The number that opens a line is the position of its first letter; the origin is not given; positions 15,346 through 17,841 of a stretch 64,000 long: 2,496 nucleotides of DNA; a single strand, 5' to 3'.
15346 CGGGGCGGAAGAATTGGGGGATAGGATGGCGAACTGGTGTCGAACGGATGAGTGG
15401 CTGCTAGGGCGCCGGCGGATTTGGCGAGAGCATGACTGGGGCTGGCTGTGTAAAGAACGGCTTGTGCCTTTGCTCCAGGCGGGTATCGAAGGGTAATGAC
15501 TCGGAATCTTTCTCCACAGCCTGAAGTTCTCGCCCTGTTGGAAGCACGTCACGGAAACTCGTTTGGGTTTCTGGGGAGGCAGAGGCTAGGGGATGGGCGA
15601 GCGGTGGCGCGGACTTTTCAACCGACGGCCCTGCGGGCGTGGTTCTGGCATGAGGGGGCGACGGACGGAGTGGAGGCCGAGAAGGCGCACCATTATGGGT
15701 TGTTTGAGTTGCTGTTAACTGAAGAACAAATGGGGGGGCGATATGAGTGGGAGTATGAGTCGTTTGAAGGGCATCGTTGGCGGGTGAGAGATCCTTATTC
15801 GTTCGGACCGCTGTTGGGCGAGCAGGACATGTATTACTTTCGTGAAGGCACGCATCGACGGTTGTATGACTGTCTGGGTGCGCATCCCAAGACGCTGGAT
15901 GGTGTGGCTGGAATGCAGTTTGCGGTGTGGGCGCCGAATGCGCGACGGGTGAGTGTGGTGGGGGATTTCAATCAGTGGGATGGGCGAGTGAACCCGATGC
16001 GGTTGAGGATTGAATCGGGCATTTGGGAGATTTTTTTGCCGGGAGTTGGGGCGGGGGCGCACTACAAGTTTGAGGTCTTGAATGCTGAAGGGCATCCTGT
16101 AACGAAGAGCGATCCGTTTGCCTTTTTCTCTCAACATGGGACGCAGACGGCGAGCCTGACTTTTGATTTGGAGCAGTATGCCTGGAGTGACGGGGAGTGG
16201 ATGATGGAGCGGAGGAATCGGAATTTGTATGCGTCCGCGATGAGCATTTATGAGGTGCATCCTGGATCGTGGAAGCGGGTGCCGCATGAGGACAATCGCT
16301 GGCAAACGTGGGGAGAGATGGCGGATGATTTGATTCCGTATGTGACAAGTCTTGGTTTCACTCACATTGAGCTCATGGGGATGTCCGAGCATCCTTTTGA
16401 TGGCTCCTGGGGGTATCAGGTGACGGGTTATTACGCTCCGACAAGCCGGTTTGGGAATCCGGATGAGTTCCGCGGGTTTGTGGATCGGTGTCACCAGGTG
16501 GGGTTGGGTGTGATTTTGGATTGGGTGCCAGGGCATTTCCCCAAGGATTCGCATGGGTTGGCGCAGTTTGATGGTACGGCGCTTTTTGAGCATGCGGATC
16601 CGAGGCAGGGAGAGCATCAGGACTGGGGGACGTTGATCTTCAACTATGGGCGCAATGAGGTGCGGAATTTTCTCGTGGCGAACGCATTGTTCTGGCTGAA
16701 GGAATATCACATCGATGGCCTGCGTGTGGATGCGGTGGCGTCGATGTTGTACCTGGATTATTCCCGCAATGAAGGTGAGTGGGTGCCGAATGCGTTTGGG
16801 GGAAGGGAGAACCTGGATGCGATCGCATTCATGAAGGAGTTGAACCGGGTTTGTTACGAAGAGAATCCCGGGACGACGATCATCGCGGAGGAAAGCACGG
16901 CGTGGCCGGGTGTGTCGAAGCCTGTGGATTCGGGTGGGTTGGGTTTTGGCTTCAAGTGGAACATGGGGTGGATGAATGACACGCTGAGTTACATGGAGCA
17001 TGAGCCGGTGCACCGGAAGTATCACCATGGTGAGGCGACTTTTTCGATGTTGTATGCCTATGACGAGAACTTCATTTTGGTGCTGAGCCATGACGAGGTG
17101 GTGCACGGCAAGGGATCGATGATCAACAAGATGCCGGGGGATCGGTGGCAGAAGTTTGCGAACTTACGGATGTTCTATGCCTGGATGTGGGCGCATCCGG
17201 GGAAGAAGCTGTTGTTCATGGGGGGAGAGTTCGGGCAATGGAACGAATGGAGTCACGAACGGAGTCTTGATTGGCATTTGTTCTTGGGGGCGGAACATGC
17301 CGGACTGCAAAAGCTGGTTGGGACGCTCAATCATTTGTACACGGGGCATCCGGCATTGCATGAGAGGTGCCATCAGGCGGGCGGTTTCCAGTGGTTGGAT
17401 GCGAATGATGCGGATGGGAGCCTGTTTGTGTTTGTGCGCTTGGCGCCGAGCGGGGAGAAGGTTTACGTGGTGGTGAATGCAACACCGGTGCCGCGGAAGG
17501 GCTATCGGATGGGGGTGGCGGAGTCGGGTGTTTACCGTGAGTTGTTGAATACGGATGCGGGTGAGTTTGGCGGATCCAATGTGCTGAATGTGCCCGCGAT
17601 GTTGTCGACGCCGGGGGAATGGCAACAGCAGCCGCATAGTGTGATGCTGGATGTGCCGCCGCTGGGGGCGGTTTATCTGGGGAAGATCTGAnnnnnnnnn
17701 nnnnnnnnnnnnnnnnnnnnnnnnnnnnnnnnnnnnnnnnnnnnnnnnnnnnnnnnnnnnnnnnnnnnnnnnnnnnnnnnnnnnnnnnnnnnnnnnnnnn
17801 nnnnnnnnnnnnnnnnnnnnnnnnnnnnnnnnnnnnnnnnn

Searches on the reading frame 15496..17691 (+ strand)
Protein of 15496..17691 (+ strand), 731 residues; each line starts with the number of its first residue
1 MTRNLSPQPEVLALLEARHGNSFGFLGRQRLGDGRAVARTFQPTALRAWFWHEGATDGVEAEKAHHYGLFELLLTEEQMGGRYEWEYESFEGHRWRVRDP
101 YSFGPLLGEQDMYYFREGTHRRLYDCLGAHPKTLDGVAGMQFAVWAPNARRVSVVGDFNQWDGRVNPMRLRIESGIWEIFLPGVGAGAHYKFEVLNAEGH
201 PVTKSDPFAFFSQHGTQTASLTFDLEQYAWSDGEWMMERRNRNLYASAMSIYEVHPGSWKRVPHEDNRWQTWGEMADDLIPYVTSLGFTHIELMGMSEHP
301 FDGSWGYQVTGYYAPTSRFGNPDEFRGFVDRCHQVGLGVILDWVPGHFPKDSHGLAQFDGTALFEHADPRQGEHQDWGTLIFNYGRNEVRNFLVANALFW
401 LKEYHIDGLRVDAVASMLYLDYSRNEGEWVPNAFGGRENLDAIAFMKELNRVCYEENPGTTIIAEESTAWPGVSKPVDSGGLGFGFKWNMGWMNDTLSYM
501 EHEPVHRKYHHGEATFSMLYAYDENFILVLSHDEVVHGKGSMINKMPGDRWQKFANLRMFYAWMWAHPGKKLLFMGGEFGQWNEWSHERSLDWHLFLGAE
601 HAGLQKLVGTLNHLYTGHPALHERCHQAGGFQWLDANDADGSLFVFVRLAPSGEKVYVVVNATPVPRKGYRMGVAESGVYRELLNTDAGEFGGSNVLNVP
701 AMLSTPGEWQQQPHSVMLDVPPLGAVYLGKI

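Call 51: search_protein_families(library=pfam, proteins=[window:15496-17691:+], max_evalue=0.001)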
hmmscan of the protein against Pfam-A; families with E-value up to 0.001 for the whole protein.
window:15496-17691:+ (731 aa): 4 families
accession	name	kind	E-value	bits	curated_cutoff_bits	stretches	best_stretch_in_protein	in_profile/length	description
PF02922.24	CBM_48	-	3.5e-25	88.6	22.4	1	127-209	2-83/83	Carbohydrate-binding module 48 (Isoamylase N-terminal domain)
PF22019.2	GlgB_N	-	1.6e-19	70.2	27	2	10-101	4-94/94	alpha-1,4-glucan branching enzyme GlgB, N-terminal domain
PF02806.24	Alpha-amylase_C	-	1e-18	67.8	21.2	1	633-728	1-92/95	Alpha amylase, C-terminal all-beta domain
PF00128.31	Alpha-amylase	-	2.6e-15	57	22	2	279-351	24-95/446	Alpha amylase, catalytic domain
